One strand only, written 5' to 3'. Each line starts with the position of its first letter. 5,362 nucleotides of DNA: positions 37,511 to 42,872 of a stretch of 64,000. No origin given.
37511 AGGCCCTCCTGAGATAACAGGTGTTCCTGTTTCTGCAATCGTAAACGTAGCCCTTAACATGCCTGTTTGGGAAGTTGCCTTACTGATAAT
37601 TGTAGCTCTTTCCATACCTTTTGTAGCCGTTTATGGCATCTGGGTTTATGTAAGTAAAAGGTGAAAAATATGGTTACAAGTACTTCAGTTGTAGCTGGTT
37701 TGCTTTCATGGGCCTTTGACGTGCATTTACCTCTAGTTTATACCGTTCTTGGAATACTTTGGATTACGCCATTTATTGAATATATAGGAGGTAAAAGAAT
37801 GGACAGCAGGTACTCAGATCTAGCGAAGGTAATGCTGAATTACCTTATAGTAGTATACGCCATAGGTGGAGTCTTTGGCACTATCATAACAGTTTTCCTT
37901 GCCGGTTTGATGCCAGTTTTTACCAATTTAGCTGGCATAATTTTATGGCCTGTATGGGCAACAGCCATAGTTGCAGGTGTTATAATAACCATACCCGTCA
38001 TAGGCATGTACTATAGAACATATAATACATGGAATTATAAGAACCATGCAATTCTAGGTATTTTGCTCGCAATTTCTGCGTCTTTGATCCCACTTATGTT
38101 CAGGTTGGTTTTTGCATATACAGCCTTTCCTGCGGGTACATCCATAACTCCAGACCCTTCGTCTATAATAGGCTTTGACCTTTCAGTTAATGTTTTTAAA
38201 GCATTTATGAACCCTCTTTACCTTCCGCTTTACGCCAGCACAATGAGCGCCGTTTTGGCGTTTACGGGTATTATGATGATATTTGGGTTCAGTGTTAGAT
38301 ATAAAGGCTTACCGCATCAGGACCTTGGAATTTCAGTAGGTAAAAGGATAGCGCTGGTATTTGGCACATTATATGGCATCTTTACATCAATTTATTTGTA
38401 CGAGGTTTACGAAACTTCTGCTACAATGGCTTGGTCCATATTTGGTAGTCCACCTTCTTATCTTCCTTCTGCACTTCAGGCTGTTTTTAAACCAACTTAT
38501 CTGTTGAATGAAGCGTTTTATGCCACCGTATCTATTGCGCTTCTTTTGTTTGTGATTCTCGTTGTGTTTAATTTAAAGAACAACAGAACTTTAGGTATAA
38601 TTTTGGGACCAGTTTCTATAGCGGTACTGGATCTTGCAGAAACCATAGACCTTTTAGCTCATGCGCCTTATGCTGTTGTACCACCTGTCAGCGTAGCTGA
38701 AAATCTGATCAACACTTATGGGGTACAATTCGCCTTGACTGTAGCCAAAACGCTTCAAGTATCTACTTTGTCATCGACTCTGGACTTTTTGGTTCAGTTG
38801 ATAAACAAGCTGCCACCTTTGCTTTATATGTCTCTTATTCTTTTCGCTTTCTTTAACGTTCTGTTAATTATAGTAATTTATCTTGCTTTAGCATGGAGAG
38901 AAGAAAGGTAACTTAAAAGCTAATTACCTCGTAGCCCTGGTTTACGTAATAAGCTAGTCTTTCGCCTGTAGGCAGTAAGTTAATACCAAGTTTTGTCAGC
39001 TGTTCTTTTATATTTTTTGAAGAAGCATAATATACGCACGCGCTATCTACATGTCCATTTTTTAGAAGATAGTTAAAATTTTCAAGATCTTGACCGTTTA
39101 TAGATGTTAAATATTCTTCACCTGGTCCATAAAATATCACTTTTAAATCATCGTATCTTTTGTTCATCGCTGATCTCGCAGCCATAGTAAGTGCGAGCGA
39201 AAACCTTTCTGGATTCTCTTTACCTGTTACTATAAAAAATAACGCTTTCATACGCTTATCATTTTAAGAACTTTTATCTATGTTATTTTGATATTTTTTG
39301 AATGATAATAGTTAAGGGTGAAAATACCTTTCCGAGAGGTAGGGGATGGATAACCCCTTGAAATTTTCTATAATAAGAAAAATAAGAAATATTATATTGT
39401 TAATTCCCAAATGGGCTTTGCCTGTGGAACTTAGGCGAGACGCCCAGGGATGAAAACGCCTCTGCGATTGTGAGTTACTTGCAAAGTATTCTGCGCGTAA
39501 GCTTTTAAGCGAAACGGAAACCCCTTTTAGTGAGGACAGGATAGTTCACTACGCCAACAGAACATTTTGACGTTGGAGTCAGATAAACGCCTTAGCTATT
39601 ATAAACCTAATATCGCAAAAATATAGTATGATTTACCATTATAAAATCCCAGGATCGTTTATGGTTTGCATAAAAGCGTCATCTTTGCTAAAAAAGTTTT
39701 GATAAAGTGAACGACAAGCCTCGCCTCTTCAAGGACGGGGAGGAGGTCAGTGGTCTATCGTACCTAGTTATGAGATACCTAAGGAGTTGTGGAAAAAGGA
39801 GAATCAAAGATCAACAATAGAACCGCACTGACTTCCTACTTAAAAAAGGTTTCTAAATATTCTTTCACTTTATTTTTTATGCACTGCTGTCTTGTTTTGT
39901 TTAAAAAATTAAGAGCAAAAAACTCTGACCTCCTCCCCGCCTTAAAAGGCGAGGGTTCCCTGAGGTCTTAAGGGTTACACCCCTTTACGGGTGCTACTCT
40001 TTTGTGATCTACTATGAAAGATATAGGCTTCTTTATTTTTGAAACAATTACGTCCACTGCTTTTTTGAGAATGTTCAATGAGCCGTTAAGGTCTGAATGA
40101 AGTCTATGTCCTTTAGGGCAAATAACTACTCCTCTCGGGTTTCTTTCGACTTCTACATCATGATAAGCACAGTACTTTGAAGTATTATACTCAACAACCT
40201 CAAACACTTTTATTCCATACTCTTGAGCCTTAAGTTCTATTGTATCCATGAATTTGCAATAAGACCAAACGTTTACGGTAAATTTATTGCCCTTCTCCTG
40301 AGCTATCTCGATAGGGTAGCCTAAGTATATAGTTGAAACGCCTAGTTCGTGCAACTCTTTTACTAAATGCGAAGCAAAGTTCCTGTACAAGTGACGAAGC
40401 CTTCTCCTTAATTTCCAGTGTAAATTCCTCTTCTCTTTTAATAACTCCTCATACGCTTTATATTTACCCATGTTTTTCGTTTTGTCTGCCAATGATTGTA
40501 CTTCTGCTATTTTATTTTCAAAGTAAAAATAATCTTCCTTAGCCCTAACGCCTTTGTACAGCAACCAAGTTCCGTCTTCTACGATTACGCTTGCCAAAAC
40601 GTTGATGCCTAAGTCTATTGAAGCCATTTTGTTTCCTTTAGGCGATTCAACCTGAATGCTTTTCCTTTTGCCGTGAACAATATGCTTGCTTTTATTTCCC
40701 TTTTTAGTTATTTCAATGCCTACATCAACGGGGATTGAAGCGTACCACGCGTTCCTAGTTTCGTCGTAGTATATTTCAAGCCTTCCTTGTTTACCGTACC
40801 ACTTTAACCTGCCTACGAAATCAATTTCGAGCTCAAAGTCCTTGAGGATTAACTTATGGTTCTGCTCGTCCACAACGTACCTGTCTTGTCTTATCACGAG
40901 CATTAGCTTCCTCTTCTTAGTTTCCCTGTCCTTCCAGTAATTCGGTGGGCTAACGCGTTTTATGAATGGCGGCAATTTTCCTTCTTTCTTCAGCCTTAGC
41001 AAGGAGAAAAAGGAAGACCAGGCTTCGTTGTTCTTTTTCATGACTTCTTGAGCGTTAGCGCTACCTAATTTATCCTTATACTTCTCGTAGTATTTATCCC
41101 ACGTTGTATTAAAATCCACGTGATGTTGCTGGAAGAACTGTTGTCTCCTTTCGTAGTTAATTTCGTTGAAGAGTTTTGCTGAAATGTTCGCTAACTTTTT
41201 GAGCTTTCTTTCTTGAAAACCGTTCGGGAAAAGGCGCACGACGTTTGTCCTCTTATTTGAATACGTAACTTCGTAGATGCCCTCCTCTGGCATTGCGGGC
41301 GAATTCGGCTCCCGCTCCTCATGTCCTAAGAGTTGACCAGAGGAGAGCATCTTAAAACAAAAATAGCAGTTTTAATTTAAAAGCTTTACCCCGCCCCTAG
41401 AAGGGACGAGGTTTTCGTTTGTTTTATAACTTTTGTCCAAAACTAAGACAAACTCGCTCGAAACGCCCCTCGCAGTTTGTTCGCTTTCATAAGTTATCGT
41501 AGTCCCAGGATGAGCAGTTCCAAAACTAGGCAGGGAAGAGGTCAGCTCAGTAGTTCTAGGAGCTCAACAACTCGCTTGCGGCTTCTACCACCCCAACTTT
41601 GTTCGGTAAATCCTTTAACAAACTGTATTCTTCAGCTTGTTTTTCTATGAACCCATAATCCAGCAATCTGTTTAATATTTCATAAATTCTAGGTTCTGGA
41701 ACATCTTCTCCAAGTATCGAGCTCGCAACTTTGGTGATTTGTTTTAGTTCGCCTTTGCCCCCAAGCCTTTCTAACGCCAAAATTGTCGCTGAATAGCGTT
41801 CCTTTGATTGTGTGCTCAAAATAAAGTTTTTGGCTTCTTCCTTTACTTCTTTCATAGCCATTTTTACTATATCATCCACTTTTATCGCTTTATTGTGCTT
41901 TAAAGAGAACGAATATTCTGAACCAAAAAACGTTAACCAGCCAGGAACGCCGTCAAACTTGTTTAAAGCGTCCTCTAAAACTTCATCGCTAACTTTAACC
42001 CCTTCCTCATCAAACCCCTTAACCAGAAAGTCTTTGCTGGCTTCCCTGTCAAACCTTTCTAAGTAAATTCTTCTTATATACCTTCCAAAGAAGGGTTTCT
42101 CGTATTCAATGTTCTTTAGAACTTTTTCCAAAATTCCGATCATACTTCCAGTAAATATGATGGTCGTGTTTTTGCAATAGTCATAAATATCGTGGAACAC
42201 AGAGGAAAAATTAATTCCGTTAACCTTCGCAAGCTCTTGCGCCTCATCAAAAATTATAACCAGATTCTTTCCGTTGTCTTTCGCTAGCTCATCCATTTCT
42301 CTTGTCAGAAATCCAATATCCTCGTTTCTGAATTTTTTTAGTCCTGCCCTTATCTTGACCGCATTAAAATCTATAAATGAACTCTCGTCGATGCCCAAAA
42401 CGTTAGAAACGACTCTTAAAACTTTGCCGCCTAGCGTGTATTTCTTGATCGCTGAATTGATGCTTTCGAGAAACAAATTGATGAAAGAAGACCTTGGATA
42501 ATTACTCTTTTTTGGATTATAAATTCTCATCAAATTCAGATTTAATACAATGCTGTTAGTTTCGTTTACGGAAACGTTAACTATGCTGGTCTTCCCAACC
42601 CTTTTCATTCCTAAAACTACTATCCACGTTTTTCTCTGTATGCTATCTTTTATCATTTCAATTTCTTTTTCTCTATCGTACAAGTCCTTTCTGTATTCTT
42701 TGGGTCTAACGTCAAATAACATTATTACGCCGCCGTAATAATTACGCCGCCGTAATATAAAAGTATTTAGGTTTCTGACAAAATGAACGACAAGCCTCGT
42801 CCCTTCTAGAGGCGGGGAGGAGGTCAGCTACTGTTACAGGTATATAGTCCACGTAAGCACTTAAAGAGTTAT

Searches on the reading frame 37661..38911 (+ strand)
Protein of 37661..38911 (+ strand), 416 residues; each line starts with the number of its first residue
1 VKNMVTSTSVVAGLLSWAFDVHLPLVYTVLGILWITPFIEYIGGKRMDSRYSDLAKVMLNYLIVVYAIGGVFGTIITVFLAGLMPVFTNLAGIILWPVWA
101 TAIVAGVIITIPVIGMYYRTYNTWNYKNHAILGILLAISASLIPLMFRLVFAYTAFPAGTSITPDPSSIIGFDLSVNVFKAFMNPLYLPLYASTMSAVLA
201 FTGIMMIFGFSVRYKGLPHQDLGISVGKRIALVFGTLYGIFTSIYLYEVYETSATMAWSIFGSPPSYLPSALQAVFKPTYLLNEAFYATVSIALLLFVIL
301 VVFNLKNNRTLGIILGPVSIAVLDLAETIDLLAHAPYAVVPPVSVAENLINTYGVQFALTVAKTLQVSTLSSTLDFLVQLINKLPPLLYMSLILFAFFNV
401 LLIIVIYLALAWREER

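Call 8: search_protein_families(library=pfam, proteins=[window:37661-38911:+])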
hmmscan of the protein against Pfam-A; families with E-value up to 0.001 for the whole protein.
window:37661-38911:+ (416 aa): 1 family
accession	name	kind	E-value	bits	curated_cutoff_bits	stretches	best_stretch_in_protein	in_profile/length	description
PF01654.22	Cyt_bd_oxida_I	-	9.2e-08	31.5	26.2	1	21-239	12-223/418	Cytochrome bd terminal oxidase subunit I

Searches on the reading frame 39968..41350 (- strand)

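Call 10: search_protein_families(library=pfam, proteins=[window:39968-41350:-])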
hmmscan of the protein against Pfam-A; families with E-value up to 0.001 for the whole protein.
window:39968-41350:- (460 aa): 2 families
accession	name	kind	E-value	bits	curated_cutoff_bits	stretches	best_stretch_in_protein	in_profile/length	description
PF01385.25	OrfB_IS605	-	5.1e-28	98.1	30.5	1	234-349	10-119/120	Probable transposase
PF07282.18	Cas12f1-like_TNB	-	3.7e-11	43.5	26.3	1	365-427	2-60/60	Cas12f1-like, TNB domain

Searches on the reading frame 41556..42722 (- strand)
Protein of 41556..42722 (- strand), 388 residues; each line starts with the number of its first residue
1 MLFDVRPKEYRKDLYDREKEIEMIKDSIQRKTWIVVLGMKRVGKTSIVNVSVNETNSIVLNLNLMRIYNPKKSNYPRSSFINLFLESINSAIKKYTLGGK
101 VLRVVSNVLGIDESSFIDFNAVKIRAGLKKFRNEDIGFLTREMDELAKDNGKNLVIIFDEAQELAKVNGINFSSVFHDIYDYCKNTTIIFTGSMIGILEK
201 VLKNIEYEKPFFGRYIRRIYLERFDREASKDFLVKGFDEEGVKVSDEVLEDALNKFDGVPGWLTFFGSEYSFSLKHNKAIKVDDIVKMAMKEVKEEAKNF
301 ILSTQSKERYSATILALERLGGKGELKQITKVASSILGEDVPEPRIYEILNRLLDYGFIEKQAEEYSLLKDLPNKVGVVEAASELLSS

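Call 8: search_protein_families(library=pfam, proteins=[window:41556-42722:-])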
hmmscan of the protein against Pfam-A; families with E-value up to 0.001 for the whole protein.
window:41556-42722:- (388 aa): 5 families
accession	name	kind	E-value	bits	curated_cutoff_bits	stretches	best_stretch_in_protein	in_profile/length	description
PF01637.24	ATPase_2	-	8e-16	59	33.2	1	15-263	2-222/225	ATPase domain predominantly from Archaea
PF13173.12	AAA_14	-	6.8e-10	39.5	27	1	115-201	31-106/129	AAA domain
PF01978.25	TrmB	-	1.9e-05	24.9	25.6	1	340-368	33-61/68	Sugar-specific transcriptional regulator TrmB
PF13401.12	AAA_22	-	5.2e-05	24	27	1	30-193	4-123/130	AAA domain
PF21100.3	MCM_C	-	8.1e-05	22.8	27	1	306-366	3-61/64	MCM protein C-terminal winged helix-turn-helix domain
